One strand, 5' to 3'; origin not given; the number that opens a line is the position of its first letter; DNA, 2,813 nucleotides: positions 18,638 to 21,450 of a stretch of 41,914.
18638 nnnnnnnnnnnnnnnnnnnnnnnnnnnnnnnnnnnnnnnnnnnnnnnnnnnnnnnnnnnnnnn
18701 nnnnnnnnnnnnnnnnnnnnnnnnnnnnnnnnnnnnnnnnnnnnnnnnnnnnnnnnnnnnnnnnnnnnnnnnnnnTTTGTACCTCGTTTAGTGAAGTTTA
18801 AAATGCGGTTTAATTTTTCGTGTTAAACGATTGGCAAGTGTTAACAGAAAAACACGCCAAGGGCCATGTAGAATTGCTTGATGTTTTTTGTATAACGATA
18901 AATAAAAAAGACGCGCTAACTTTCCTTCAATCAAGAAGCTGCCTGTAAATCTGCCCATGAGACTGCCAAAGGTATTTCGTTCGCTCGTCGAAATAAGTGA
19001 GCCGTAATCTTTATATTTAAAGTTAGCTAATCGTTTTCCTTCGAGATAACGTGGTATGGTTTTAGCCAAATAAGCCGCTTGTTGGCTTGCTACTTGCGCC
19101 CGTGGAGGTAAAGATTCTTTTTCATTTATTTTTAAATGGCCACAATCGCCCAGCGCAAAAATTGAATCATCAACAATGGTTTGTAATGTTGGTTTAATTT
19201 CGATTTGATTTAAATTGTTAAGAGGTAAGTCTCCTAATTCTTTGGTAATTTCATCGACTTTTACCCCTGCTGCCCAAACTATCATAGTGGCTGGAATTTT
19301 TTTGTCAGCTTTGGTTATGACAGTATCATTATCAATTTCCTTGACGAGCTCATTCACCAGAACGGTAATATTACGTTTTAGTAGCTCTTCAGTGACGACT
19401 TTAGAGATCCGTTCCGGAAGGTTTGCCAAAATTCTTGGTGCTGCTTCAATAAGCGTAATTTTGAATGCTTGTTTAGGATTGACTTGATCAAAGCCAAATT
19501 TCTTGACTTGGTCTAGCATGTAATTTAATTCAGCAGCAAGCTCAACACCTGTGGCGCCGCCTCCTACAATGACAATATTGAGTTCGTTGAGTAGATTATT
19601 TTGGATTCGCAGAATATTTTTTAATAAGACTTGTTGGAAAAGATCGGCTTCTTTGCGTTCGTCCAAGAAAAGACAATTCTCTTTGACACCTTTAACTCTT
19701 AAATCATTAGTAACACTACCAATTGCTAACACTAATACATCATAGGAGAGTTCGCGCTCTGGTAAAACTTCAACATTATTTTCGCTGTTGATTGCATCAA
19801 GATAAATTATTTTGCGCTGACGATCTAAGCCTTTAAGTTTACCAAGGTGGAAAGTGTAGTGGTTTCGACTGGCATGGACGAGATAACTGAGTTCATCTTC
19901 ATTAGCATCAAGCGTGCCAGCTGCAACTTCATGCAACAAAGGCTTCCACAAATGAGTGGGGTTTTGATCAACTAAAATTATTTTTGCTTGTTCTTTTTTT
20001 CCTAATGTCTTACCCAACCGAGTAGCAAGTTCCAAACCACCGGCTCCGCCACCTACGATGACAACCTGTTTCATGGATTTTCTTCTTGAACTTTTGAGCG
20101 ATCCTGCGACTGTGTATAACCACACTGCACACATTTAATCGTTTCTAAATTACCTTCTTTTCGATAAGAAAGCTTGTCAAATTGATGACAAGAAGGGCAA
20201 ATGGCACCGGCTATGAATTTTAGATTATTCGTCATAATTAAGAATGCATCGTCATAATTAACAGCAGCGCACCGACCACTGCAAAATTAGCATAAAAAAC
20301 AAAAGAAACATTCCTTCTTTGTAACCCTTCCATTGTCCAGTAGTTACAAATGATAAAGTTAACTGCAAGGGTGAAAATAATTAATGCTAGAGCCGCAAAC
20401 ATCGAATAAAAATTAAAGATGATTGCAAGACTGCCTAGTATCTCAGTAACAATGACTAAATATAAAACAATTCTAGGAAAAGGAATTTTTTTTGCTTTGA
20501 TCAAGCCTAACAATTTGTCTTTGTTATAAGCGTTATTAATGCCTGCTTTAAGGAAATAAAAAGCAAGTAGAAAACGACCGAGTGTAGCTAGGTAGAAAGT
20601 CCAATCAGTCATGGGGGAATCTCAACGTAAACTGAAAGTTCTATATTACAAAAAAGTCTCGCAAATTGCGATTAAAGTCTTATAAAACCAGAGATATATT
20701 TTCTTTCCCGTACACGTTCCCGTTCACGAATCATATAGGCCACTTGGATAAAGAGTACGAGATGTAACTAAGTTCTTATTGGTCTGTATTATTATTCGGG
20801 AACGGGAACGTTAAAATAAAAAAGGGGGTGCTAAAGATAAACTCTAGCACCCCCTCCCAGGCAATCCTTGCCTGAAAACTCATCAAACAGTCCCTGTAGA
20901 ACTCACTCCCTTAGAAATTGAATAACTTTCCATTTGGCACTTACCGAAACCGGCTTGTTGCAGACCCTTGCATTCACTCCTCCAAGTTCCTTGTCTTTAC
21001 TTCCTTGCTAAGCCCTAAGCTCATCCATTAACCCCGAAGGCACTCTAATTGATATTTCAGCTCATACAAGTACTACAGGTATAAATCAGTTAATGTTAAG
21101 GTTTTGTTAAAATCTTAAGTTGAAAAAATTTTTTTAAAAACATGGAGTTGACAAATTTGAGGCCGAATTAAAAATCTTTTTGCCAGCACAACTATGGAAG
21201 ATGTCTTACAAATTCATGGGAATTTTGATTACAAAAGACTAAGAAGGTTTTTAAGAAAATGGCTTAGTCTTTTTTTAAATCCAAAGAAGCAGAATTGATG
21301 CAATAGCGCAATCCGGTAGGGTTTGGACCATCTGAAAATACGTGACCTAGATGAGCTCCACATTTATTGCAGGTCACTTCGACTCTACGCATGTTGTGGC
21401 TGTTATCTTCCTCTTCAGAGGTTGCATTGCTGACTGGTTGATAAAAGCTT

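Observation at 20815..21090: Intergenic GGA-motif-rich candidate sRNA with a strong intrinsic terminator (CsrA/RsmA-sponge-like)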

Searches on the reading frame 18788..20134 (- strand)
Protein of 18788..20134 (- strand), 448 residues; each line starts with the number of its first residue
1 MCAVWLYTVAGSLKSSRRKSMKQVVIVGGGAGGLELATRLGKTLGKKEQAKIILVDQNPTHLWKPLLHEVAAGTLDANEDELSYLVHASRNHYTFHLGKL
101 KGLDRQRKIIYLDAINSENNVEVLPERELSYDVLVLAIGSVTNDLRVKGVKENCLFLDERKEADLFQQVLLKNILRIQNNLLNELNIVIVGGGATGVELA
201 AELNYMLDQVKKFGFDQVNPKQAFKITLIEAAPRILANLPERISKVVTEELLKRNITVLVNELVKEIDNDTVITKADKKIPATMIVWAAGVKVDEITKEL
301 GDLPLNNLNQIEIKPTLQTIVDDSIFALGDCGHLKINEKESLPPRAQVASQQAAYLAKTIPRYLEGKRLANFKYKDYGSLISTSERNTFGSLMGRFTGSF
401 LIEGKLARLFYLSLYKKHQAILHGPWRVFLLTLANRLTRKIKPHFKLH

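Call 8: search_protein_families(library=pfam, proteins=[window:18788-20134:-])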
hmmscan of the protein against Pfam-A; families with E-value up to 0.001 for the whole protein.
window:18788-20134:- (448 aa): 7 families
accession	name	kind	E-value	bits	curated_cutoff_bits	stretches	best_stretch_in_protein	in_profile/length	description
PF07992.20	Pyr_redox_2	-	3.4e-50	171.6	26.1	1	22-353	1-291/291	Pyridine nucleotide-disulphide oxidoreductase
PF00070.33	Pyr_redox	-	1.4e-13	51.6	22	1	186-271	1-70/82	Pyridine nucleotide-disulphide oxidoreductase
PF05834.18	Lycopene_cycl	-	2.6e-06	27.2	23.4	0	24-64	2-39/380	Lycopene cyclase protein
PF13454.12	NAD_binding_9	-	3.3e-06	27.6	21.8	0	25-60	1-35/155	FAD-NAD(P)-binding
PF01266.30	DAO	-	6.1e-05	23.1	27.9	0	187-210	2-19/353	FAD dependent oxidoreductase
PF13450.12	NAD_binding_8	-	0.00013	22.6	21.9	0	26-59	1-29/68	NAD(P)-binding Rossmann-like domain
PF13738.12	Pyr_redox_3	-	0.00096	18.9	30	0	184-290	164-266/305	Pyridine nucleotide-disulphide oxidoreductase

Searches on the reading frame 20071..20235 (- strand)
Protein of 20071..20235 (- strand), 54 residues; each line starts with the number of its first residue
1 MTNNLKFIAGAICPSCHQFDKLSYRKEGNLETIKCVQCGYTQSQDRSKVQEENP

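Call 8: search_protein_families(library=pfam, proteins=[window:20071-20235:-])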
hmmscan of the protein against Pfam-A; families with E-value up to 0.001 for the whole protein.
window:20071-20235:- (54 aa): 2 families
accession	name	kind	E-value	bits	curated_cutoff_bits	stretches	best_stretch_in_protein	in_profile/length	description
PF09526.16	DUF2387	-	2.9e-13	50.1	25.9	1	6-52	4-50/72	Probable metal-binding protein (DUF2387)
PF14354.12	Lar_restr_allev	-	0.00095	19.8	28.6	0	13-51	6-45/58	Restriction alleviation protein Lar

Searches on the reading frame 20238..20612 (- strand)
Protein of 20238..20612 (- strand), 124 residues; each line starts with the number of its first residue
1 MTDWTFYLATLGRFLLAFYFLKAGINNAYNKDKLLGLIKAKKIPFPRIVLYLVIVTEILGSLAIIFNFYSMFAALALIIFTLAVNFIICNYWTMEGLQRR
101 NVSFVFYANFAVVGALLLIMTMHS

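Call 8: search_protein_families(library=pfam, proteins=[window:20238-20612:-])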
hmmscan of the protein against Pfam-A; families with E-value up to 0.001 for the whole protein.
window:20238-20612:- (124 aa): 3 families
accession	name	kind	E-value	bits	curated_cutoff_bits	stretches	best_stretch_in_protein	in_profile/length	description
PF07681.17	DoxX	-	4.2e-11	43.8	23.6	1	9-87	2-82/85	DoxX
PF02077.20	SURF4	-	1.4e-05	25.3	27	1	50-121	176-252/267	SURF4 family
PF07291.16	MauE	-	0.00073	20.3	27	0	7-89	3-88/128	Methylamine utilisation protein MauE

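Call 29: find_homologous_proteins(query=window:20238-20612:-, max_evalue=1e-10)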
Query window:20238-20612:- (124 aa): 16 proteins with E <= 1e-10 among 36 candidates.
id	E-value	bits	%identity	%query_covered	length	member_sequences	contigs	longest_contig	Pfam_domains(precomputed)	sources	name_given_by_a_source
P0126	1.2e-71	257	100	100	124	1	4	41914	PF02077.21,PF07681.18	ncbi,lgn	-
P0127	6.2e-65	235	90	100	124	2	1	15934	PF07681.18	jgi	jgi:putative oxidoreductase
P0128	1.5e-54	202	77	99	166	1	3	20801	PF07681.18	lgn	-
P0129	1.0e-52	196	77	100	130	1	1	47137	PF02077.21,PF07681.18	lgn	-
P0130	3.3e-51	191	73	100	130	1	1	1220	PF02077.21,PF07681.18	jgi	jgi:putative oxidoreductase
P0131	1.8e-50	189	80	91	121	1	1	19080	PF02077.21,PF07681.18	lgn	-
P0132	3.1e-50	188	78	92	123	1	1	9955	PF07681.18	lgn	-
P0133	1.1e-48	183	70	98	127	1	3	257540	PF02077.21,PF07681.18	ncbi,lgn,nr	ncbi:MAG: DoxX family protein [Gammaproteobacteria bacterium]|nr:DoxX family protein [Gammaproteobac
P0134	3.2e-48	181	74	98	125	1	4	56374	PF02077.21,PF07681.18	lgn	-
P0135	2.0e-44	169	65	100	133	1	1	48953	PF02077.21,PF07681.18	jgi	jgi:putative oxidoreductase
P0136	2.8e-44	169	69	100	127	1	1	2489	PF07681.18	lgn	-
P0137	2.5e-43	165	67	96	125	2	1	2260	PF07681.18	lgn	-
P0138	2.9e-43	165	66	99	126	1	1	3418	PF07681.18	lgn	-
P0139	4.1e-41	158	67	85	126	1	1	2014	PF02077.21,PF07681.18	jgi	jgi:uncharacterized membrane protein YphA (DoxX/SURF4 family)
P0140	1.5e-37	147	65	86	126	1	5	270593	PF02077.21,PF07681.18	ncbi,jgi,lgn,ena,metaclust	jgi:putative oxidoreductase|metaclust:\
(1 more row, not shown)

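Call 30: find_encoding_contigs(protein=P0128, flank=4000, max_places=4)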
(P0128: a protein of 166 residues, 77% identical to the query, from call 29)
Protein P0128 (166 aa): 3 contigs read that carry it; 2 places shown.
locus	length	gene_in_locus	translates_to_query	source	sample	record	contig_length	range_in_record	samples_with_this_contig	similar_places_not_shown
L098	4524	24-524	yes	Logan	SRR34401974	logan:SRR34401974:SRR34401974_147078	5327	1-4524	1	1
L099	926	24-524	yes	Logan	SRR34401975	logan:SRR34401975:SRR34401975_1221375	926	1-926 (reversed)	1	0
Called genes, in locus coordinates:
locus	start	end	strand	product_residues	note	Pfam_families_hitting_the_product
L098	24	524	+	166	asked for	PF07681:DoxX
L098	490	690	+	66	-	PF09526:DUF2387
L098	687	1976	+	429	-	PF01266:DAO (faint), PF05834:Lycopene_cycl (faint), PF07992:Pyr_redox_2, PF13450:NAD_binding_8 (faint), PF13454:NAD_binding_9 (faint), PF00070:Pyr_redox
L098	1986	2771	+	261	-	-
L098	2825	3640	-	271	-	PF01048:PNP_UDP_1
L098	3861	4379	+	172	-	PF01161:PBP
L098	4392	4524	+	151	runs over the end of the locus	PF10116:Host_attach, PF18856:baeRF_family12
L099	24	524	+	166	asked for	PF07681:DoxX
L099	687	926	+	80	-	?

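Call 31: find_encoding_contigs(protein=P0129, flank=4000, max_places=4)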
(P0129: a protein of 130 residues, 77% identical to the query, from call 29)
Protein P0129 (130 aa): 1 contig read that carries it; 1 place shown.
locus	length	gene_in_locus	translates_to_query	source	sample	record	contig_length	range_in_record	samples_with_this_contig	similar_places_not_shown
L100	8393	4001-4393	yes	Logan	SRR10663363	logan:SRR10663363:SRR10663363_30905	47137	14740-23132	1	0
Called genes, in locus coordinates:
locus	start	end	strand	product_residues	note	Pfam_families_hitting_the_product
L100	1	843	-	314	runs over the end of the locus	PF17125:Methyltr_RsmF_N, PF22458:RsmF-B_ferredox (faint), PF01189:Methyltr_RsmB-F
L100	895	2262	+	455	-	PF00171:Aldedh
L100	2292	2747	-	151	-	PF01316:Arg_repressor, PF02863:Arg_repressor_C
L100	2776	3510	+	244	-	PF20260:PUA_4, PF04452:Methyltrans_RNA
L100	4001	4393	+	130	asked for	PF02077:SURF4 (weak), PF07681:DoxX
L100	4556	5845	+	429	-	PF01266:DAO (faint), PF05834:Lycopene_cycl (faint), PF07992:Pyr_redox_2, PF13454:NAD_binding_9 (faint), PF13738:Pyr_redox_3 (faint), PF00070:Pyr_redox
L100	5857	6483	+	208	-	PF13576:Pentapeptide_3 (faint), PF13599:Pentapeptide_4, PF00805:Pentapeptide (weak)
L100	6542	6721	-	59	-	-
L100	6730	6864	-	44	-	-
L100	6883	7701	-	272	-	PF01048:PNP_UDP_1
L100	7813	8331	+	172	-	PF01161:PBP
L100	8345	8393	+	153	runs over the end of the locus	PF10116:Host_attach, PF18856:baeRF_family12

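Call 32: find_encoding_contigs(protein=P0134, flank=4000, max_places=4)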
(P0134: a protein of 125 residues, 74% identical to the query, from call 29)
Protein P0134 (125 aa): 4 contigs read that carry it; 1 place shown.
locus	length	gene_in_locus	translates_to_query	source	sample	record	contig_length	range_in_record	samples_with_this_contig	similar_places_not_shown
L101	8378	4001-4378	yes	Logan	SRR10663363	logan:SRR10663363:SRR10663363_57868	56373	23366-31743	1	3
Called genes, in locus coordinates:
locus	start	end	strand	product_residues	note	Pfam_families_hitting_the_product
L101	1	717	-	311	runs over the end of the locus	PF17125:Methyltr_RsmF_N, PF22458:RsmF-B_ferredox, PF01189:Methyltr_RsmB-F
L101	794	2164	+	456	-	PF00171:Aldedh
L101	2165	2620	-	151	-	PF01316:Arg_repressor, PF02863:Arg_repressor_C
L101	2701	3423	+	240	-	PF20260:PUA_4, PF04452:Methyltrans_RNA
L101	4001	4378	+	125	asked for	PF02077:SURF4 (faint), PF07681:DoxX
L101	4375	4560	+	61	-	PF09526:DUF2387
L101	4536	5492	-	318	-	PF01048:PNP_UDP_1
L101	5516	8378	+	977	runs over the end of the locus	-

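Call 34: find_encoding_contigs(protein=P0133, flank=5000, max_places=4)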
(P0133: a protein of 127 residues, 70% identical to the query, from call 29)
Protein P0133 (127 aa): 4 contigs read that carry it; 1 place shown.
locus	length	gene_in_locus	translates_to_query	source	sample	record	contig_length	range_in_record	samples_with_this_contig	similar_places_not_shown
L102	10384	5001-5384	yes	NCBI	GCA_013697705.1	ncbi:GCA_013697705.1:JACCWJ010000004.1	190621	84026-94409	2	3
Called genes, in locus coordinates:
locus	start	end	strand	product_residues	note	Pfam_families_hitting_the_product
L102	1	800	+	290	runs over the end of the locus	PF11004:Kdo_hydroxy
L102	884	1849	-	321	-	PF17125:Methyltr_RsmF_N, PF22458:RsmF-B_ferredox (weak), PF01189:Methyltr_RsmB-F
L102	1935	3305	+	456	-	PF00171:Aldedh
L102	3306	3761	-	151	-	PF01316:Arg_repressor, PF02863:Arg_repressor_C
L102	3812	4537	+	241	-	PF20260:PUA_4, PF04452:Methyltrans_RNA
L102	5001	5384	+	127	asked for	PF07681:DoxX, PF02077:SURF4 (weak)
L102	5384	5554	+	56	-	PF09526:DUF2387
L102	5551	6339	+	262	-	-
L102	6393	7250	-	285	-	PF01048:PNP_UDP_1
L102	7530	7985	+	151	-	PF10116:Host_attach, PF18856:baeRF_family12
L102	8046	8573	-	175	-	PF02482:Ribosomal_S30AE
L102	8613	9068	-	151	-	PF04073:tRNA_edit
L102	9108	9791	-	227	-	PF06026:Rib_5-P_isom_A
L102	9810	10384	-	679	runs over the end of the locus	PF19310:TOP_N, PF01432:Peptidase_M3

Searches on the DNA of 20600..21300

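Call 4: search_rna_families(source=window, start=20600, end=21300, threshold=evalue, max_evalue=10, show_alignments=5)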
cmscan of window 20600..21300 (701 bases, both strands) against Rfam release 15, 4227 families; matches with E-value up to 10: 9.
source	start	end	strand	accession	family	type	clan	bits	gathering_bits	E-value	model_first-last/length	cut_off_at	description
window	20714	20811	-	RF03905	MIR6149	Gene; miRNA;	-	19.6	100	0.57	16-82/99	no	MIR6149 microRNA precursor family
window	21163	21260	+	RF02429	SpF14_sRNA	Gene; sRNA;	-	19.1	100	5.8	1-120/120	no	Streptococcus sRNA SpF14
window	21107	21170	+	RF01605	plasmodium_snoR30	Gene; snRNA; snoRNA; CD-box;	-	18.8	43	5.5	1-74/74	no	small nucleolar RNA snoR30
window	20762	20865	+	RF02029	sraA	Gene; sRNA;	-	18.6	56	4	1-95/95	no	sraA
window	20603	20684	-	RF02307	TtnuCD33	Gene; snRNA; snoRNA; CD-box;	-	17.9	80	8.3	1-74/74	no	Tetrahymena snoRNA TtnuCD33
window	20814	20857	-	RF01264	snR83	Gene; snRNA; snoRNA; HACA-box;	CL00023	14.2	75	1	68-110/308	no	Small nucleolar RNA snR83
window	20823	20855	-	RF04153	MIR856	Gene; miRNA;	-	12.2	297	2.1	1-258/258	no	MIR856 microRNA precursor family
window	20603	20624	-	RF01123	sR35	Gene; snRNA; snoRNA; CD-box;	-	10.4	60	9.3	35-57/57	no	Small nucleolar RNA sR35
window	20821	20857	-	RF00084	CsrC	Gene; sRNA;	CL00106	8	61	7.7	210-243/255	no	CsrC RNA family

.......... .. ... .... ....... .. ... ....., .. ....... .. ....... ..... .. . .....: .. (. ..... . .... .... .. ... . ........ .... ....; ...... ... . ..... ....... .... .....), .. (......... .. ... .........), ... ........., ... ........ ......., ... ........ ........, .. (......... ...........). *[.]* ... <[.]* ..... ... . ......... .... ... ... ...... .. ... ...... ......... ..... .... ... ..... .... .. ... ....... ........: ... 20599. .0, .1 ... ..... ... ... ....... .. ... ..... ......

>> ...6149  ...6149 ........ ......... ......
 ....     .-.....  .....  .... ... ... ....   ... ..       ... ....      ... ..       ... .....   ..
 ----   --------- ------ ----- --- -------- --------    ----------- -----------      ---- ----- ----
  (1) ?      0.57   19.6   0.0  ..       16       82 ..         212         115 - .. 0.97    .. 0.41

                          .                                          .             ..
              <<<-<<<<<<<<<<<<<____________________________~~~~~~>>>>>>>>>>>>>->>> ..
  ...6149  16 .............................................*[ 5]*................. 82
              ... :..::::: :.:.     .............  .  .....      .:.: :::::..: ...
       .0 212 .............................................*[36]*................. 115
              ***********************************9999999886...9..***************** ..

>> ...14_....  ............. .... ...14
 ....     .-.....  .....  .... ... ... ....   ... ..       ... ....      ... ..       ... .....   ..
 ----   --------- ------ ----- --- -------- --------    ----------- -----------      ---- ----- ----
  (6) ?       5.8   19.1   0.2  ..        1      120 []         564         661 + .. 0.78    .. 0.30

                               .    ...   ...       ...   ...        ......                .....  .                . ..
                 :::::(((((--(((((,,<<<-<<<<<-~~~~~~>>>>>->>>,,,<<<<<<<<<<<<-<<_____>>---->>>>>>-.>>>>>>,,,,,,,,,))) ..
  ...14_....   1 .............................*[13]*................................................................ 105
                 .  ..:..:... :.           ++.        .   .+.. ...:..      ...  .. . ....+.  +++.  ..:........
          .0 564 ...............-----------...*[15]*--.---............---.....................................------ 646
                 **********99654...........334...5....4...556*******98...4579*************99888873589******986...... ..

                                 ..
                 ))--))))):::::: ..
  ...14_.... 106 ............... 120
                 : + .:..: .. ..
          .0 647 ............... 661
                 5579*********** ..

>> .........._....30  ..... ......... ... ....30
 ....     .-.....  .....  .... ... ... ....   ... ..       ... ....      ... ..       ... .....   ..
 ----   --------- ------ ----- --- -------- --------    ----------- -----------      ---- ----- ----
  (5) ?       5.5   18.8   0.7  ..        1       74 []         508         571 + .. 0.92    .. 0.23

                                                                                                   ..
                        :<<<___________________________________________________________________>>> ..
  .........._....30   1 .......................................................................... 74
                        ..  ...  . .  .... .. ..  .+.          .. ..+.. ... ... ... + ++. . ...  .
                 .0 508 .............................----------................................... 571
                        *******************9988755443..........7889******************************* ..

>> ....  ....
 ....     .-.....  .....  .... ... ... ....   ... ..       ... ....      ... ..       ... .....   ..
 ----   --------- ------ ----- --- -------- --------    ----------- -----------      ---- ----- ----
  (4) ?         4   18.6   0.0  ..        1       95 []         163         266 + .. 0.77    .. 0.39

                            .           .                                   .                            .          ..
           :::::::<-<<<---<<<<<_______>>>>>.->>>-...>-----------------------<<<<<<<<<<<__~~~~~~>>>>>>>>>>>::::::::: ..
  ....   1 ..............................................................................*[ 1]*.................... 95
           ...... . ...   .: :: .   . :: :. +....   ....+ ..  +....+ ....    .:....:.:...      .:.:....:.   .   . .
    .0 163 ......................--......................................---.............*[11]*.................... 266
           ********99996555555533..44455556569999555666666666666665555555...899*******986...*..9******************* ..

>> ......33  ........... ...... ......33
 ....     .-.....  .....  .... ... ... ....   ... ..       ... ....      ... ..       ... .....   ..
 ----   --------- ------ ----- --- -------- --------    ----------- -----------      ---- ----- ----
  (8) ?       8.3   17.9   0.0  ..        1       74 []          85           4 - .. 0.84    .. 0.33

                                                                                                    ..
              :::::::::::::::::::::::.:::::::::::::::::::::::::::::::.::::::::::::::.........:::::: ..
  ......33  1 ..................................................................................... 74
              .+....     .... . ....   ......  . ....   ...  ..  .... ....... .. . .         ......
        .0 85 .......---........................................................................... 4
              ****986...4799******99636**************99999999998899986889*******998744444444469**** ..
